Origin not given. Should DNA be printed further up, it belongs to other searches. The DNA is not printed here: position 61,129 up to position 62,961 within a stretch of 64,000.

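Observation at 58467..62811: Lipid-modification-flavoured island: ADPS-like FAD oxidase, haloalkane dehalogenase, orphan HicB-like, B12-radical-SAM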

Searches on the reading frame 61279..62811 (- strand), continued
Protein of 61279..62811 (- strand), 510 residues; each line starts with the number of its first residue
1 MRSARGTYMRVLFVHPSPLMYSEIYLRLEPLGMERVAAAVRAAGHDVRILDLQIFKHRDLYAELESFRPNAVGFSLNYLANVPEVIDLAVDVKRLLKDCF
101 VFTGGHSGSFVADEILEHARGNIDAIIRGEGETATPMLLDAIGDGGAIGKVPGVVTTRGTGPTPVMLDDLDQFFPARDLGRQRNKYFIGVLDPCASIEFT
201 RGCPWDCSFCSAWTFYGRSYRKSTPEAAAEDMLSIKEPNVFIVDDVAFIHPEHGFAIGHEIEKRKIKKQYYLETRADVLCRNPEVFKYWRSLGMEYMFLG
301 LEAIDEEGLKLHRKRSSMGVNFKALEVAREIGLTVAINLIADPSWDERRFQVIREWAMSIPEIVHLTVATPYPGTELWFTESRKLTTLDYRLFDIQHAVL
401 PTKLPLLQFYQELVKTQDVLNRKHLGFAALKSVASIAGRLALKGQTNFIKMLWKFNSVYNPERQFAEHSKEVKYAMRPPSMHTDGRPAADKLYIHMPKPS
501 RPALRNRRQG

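Call 58: search_protein_families(library=ncbifam, proteins=[L010:410-1258:+, L010:1092-2054:+, L010:2098-2976:+, L010:2951-3556:+, L010:3668-6235:+, L010:11887-12792:-, L010:13536-14666:-, L010:14687-15229:-, L010:16567-17322:+], max_evalue=1e-10)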
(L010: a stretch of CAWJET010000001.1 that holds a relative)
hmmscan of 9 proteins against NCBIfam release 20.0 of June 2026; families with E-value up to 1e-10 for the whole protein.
L010:410-1258:+ (282 aa): 203 families (the best 25 are shown)
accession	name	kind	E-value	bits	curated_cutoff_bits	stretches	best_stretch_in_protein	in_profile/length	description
NF004818.0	PRK06172.1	equivalog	2.7e-80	269.4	336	1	17-270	2-252/253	SDR family oxidoreductase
NF004791.0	PRK06138.1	equivalog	4.9e-78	261.9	312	1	18-270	1-251/252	SDR family oxidoreductase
NF005559.1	PRK07231.1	subfamily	8.8e-70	235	215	1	20-268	2-247/249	glucose 1-dehydrogenase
NF052558.1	MBtsdlDhBudC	equivalog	7e-69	232.2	270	1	21-270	2-243/250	meso-2,3-butanediol dehydrogenase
NF006366.0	PRK08589.1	equivalog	8.9e-63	212.1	386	1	20-271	4-255/272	SDR family oxidoreductase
NF004198.0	PRK05653.1-3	equivalog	3.2e-62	210.2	296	1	18-268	3-246/248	3-oxoacyl-ACP reductase FabG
NF005681.0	PRK07478.1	subfamily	2.1e-61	207.5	267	1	18-270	2-251/254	SDR family oxidoreductase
TIGR03971.1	SDR_subfam_1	subfamily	3.3e-61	207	300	1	20-269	1-269/271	mycofactocin-coupled SDR family oxidoreductase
NF005469.0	PRK07063.1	equivalog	6.4e-60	202.9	306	1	20-269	5-255/260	SDR family oxidoreductase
NF004203.0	PRK05653.2-4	subfamily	2.3e-59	200.9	313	1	18-268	2-256/260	3-oxoacyl-ACP reductase FabG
NF052562.1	RADHDNL4305835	equivalog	2.7e-59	200.6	400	1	20-270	5-251/252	NADP-dependent (R)-specific alcohol dehydrogenase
NF009093.0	PRK12429.1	subfamily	3.4e-59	200.2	258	1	19-270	2-258/259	3-hydroxybutyrate dehydrogenase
NF006493.1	PRK08936.1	subfamily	1.1e-58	198.6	420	1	20-269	5-251/261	glucose-1-dehydrogenase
NF004713.0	PRK06057.1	equivalog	1.5e-58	198.2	404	1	18-270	5-251/257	3-oxoacyl-ACP reductase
NF053702.1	TrHdxCHCADhChcB1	equivalog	3.3e-58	197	400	1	21-272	3-244/250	trans-4-hydroxycyclohexanecarboxylate dehydrogenase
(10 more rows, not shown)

L010:1092-2054:+ (320 aa): 0 families

L010:2098-2976:+ (292 aa): 2 families
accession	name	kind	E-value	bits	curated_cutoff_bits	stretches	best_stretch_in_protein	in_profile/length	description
TIGR03473.1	HpnK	hypoth_equivalog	1e-75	254.6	232.6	1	8-286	2-282/283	hopanoid biosynthesis-associated protein HpnK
NF002559.0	PRK02134.1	equivalog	7.6e-34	117.4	227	1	8-161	3-150/249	chitin disaccharide deacetylase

L010:2951-3556:+ (201 aa): 3 families
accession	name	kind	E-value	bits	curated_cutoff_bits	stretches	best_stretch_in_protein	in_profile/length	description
NF040504.1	resist_ArsN1b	equivalog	3.4e-41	140.7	210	1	36-195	1-158/159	arsinothricin resistance N-acetyltransferase ArsN1 family B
NF040503.1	resist_ArsN1a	equivalog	3.1e-33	114.8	170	1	36-194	1-157/159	arsinothricin resistance N-acetyltransferase ArsN1 family A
NF040502.1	PPT_acetyltrans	equivalog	7.3e-31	107.2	300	1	33-197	7-169/183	phosphinothricin N-acetyltransferase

L010:3668-6235:+ (855 aa): 3 families
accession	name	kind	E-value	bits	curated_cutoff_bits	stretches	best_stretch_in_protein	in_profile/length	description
TIGR02412.1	pepN_strep_liv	equivalog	1.1e-86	291.9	591.2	1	45-631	39-620/832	aminopeptidase N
TIGR02414.1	pepN_proteo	equivalog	3.4e-44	151.2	718.2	1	51-473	36-451/868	aminopeptidase N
TIGR02411.1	leuko_A4_hydro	equivalog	9.4e-35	120.4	761.7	1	19-463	8-446/600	leukotriene-A(4) hydrolase/aminopeptidase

L010:11887-12792:- (301 aa): 0 families

L010:13536-14666:- (376 aa): 1 family
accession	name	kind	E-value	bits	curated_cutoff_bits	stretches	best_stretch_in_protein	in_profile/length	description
NF045728.1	glycosyl_F510_1955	equivalog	5.3e-14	52.1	175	0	236-362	68-175/246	F510_1955 family glycosylhydrolase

L010:14687-15229:- (180 aa): 0 families

L010:16567-17322:+ (251 aa): 0 families
